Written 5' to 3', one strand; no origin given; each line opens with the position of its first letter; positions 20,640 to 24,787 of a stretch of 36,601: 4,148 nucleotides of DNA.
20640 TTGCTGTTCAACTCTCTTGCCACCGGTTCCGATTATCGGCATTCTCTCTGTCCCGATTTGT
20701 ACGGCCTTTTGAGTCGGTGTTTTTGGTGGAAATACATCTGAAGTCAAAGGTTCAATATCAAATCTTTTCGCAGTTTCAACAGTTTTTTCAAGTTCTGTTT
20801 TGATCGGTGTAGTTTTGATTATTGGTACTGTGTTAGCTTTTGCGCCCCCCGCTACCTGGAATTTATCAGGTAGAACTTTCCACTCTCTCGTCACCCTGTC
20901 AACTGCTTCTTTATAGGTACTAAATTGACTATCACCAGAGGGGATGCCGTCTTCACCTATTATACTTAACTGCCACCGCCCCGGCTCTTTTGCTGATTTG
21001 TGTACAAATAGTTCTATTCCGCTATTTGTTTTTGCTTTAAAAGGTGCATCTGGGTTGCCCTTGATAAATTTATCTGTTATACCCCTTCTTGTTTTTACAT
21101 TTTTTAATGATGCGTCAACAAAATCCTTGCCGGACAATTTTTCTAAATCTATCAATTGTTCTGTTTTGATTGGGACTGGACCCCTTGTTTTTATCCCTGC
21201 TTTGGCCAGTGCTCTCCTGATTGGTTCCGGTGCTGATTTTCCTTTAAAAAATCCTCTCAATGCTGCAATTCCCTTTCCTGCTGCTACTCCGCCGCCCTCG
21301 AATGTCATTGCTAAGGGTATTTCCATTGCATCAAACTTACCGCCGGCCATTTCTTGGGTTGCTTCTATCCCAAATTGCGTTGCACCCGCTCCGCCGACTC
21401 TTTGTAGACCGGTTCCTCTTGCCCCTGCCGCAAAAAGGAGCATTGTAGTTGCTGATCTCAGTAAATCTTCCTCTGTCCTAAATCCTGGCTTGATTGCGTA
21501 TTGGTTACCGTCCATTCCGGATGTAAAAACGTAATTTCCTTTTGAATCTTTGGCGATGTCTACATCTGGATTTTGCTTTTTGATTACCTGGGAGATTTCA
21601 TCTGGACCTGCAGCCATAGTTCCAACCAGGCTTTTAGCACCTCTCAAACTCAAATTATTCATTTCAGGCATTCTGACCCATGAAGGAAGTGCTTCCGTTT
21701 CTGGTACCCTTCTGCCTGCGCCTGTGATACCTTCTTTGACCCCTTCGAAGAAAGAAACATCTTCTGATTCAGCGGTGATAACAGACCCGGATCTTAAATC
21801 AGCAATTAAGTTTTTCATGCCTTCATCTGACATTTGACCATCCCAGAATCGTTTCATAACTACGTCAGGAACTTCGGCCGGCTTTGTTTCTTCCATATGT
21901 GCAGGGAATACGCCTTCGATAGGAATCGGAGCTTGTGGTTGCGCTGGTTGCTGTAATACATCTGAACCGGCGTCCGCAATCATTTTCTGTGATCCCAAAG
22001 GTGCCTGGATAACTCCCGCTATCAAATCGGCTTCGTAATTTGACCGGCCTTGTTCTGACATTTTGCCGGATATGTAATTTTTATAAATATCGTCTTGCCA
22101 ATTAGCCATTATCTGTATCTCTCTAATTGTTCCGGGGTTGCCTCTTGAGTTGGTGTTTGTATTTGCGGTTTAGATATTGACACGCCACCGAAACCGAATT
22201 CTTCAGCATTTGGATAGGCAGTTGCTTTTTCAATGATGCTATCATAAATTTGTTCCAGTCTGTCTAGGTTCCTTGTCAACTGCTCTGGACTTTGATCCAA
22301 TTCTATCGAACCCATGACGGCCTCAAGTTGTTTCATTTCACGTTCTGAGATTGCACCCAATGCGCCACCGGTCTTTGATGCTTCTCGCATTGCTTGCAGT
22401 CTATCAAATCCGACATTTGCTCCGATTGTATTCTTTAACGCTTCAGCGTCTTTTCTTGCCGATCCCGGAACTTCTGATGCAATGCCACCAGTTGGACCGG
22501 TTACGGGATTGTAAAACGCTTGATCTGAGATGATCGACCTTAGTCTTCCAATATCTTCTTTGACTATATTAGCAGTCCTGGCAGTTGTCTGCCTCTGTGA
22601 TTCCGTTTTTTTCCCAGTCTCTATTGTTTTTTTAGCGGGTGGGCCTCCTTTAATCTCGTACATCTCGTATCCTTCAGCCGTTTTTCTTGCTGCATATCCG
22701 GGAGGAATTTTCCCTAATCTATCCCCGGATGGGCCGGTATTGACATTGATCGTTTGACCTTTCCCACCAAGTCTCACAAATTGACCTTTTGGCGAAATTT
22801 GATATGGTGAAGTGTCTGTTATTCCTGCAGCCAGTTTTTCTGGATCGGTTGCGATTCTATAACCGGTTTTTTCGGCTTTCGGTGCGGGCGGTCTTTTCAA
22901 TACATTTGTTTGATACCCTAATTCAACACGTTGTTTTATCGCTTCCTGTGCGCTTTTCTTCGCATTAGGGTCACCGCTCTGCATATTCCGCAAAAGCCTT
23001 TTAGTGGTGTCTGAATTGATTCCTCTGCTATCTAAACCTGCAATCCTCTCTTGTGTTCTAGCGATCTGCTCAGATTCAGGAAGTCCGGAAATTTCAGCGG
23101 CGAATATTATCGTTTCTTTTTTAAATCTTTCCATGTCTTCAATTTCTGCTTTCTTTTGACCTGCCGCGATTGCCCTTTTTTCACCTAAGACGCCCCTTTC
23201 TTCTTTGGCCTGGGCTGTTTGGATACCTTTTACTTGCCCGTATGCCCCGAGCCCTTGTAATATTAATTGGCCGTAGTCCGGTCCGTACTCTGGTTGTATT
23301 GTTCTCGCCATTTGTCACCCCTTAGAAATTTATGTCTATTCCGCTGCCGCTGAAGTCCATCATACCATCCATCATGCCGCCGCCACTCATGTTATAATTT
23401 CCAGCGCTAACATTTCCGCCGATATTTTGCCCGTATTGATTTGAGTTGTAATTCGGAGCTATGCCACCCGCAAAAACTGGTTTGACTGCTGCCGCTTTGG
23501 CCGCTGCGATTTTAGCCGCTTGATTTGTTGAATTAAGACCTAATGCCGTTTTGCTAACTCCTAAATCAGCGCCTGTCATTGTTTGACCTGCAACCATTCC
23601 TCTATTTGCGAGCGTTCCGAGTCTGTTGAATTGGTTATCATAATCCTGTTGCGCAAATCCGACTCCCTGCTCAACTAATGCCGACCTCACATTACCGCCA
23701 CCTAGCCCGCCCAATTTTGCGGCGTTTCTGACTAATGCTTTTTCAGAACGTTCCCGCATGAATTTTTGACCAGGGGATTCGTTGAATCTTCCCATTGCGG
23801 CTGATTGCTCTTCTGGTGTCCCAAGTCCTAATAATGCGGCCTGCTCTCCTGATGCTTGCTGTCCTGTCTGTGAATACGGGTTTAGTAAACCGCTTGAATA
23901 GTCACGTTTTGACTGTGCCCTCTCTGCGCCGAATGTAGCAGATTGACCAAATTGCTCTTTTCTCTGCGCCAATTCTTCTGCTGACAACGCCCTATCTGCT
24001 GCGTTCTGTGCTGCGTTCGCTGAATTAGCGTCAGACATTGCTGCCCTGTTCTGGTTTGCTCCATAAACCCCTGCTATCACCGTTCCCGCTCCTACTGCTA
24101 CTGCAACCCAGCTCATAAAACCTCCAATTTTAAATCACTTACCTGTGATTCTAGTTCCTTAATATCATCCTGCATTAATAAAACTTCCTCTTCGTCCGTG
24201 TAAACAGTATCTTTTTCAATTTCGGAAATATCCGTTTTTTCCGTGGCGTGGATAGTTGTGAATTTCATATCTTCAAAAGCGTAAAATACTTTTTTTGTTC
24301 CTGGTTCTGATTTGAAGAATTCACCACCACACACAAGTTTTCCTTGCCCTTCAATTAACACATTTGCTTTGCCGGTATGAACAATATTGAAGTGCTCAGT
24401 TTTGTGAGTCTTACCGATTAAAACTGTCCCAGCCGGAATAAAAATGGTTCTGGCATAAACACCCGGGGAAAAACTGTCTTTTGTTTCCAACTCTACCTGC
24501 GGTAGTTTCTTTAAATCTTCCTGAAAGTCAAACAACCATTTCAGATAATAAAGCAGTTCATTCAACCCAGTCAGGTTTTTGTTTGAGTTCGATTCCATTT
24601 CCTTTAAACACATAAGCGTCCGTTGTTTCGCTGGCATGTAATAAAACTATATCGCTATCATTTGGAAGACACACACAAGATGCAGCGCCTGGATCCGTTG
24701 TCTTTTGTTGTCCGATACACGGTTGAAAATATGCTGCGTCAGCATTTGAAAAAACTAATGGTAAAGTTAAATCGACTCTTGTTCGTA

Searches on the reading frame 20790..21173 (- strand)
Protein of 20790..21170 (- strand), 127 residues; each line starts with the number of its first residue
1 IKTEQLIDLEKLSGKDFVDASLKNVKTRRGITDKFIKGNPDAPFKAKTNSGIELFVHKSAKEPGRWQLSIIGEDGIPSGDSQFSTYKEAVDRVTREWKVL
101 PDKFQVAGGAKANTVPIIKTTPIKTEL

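Call 51: search_protein_families(library=pfam, proteins=[window:20808-21173:-], max_evalue=10)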
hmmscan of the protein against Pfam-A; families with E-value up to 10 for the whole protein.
seq(122 aa): 1 family
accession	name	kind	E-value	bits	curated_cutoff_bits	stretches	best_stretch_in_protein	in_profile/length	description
PF12617.14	LdpA_C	-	0.032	14.3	22.2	1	74-120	71-119/184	Light dependent period A C-terminal domain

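Call 75: find_related_loci(query=window:20805-21164:-, collection=viral_contigs, flank=5000)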
Query window:20805-21164:- (120 aa) in viral_contigs; peptide patterns used: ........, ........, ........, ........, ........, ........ (x = any residue, [..] = any of these).
21 stretches matched a pattern, but none encodes a relative of the query by tblastn (E <= 1e-3).

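Call 86: predict_structure(protein=window:20790-21170:-)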
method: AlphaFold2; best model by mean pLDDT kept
length: 127 residues; sequences in the alignment: 1
mean_pLDDT: 54.6   pTM: 0.47
mean pLDDT of the five models: 54.6, 54.4, 54.1, 53.6, 51.0
residues with pLDDT >= 90: 0; 70-90: 35; 50-70: 33; < 50: 59
segments of 3 or more residues with pLDDT < 50: 1-38, 107-127
pLDDT, mean of each block of 10 residues (from residue 1): 34 42 39 46 66 74 76 70 75 69 48 31 32
secondary structure, 60 per line:
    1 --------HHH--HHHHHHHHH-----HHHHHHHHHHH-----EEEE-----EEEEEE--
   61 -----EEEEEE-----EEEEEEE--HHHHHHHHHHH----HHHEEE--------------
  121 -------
elements in order: H14-22 H28-38 E44-47 E53-58 E66-71 E77-83 H86-96 E104-106

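Call 88: fold_search(model_id=the predicted structure, library=pdb)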
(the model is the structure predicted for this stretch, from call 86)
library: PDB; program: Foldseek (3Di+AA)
matches with E <= 10: 979; with E <= 0.001: 0
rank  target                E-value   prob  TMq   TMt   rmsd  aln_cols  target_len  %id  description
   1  3jb9_D                3.6e-02  0.89  0.33  0.41   9.2       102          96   10  Cryo-EM structure of the yeast spliceosome at 3.6 angstrom resolution (released 2015-09-23)
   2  3jb9_Z                4.8e-02  0.90  0.25  0.36   7.1        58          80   12  Cryo-EM structure of the yeast spliceosome at 3.6 angstrom resolution (released 2015-09-23)
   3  6hv6                  1.1e-01  0.54  0.34  0.18  10.9       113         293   11  Crystal structure of PatoxP, a cysteine protease-like domain of Photorhabdus asymbiotica toxin PaTox (released 2018-12-05)
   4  3jcm_J                1.2e-01  0.66  0.24  0.35   7.2        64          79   11  Cryo-EM structure of the spliceosomal U4/U6.U5 tri-snRNP (released 2016-02-24)
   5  2zgs_A                2.0e-01  0.89  0.28  0.23   5.1        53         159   17  Crystal structure of Agrocybe aegerita lectin AAL mutant L47A (released 2009-01-20)
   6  6ppn_D                2.0e-01  0.51  0.24  0.33  10.1        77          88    9  Structure of S. pombe Lsm2-8 with unprocessed U6 snRNA (released 2020-06-17)
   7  2zgk                  2.3e-01  0.89  0.26  0.22   4.8        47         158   17  Crystal structure of wildtype AAL (released 2009-01-20)
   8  2bkl_B                2.6e-01  0.35  0.22  0.05  13.1        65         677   15  Structural and Mechanistic Analysis of Two Prolyl Endopeptidases: Role of Inter-Domain Dynamics in Catalysis and Speci (released 2005-03-09)
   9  6ppq_D                2.9e-01  0.41  0.24  0.34   9.6        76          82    9  Structure of S. pombe Lsm1-7 with RNA, polyuridine with 3' adenosine (released 2020-06-17)
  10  3oby_A                2.9e-01  0.13  0.19  0.09  10.6        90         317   14  Crystal structure of Archaeoglobus fulgidus Pelota reveals inter-domain structural plasticity (released 2010-09-01)
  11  5xqi_B                2.9e-01  0.11  0.19  0.11  16.9       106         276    8  Crystal structure of full-length human Rogdi (released 2017-07-12)
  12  3vhj                  3.3e-01  0.23  0.22  0.18  13.9       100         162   13  Crystal structure of the cytoplasmic domain of BfpC (released 2012-05-23)
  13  3m3o_A                3.5e-01  0.82  0.28  0.23   5.2        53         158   17  Crystal Structure of Agrocybe aegerita lectin AAL mutant R85A complexed with p-Nitrophenyl TF disaccharide (released 2010-12-01)
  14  3afk_A                3.5e-01  0.69  0.28  0.22   6.4        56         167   11  Crystal Structure of Agrocybe aegerita lectin AAL complexed with Thomsen-Friedenreich antigen (released 2010-12-01)
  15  2bkl_A                3.5e-01  0.30  0.22  0.05  13.1        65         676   15  Structural and Mechanistic Analysis of Two Prolyl Endopeptidases: Role of Inter-Domain Dynamics in Catalysis and Speci (released 2005-03-09)
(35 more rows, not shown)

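Call 94: search_protein_families(library=phrogs, proteins=[window:20808-21173:-], max_evalue=0.05)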
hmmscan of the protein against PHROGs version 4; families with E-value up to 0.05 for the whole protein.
seq(122 aa): 0 families

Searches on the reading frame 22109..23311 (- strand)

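Call 10: search_protein_families(library=phrogs, proteins=[window:22109-23311:-], max_evalue=0.001)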
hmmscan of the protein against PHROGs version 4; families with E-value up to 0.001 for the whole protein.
window:22109-23311:- (400 aa): 4 families
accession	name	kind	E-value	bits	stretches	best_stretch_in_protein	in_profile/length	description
phrog_24864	-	unknown function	1.2e-32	114.1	1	197-364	539-706/729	-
phrog_27813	-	unknown function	1.3e-07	31.5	1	147-353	320-536/608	-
phrog_2534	-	other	4.5e-06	27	1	235-364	285-405/435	released from the phage upon host infection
phrog_25769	-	unknown function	2.2e-05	25.1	1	247-368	258-372/402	-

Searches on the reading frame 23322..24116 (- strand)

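Call 10: search_protein_families(library=phrogs, proteins=[window:23322-24116:-], max_evalue=0.001)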
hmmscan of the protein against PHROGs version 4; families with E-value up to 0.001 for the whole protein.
window:23322-24116:- (264 aa): 1 family
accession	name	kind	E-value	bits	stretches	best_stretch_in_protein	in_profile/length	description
phrog_598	-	DNA, RNA and nucleotide metabolism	9.1e-13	49.4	1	24-256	11-229/240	DNA ejection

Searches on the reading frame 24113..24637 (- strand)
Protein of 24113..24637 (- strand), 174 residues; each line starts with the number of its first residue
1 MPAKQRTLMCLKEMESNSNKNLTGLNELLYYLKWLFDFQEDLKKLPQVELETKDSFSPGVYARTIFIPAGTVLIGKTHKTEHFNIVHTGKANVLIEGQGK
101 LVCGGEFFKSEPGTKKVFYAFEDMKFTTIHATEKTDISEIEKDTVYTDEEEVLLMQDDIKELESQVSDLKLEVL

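Call 10: search_protein_families(library=phrogs, proteins=[window:24113-24637:-], max_evalue=0.001)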
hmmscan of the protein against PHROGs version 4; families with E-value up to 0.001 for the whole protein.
window:24113-24637:- (174 aa): 3 families
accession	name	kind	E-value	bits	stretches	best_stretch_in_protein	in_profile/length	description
phrog_12032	-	tail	1.6e-36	126.2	1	12-163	6-152/160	short tail fiber protein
phrog_24280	-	tail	5.5e-26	92.1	1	30-155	20-152/169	tail fiber adhesin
phrog_34170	-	unknown function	1.3e-17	65.3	1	39-144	24-130/296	-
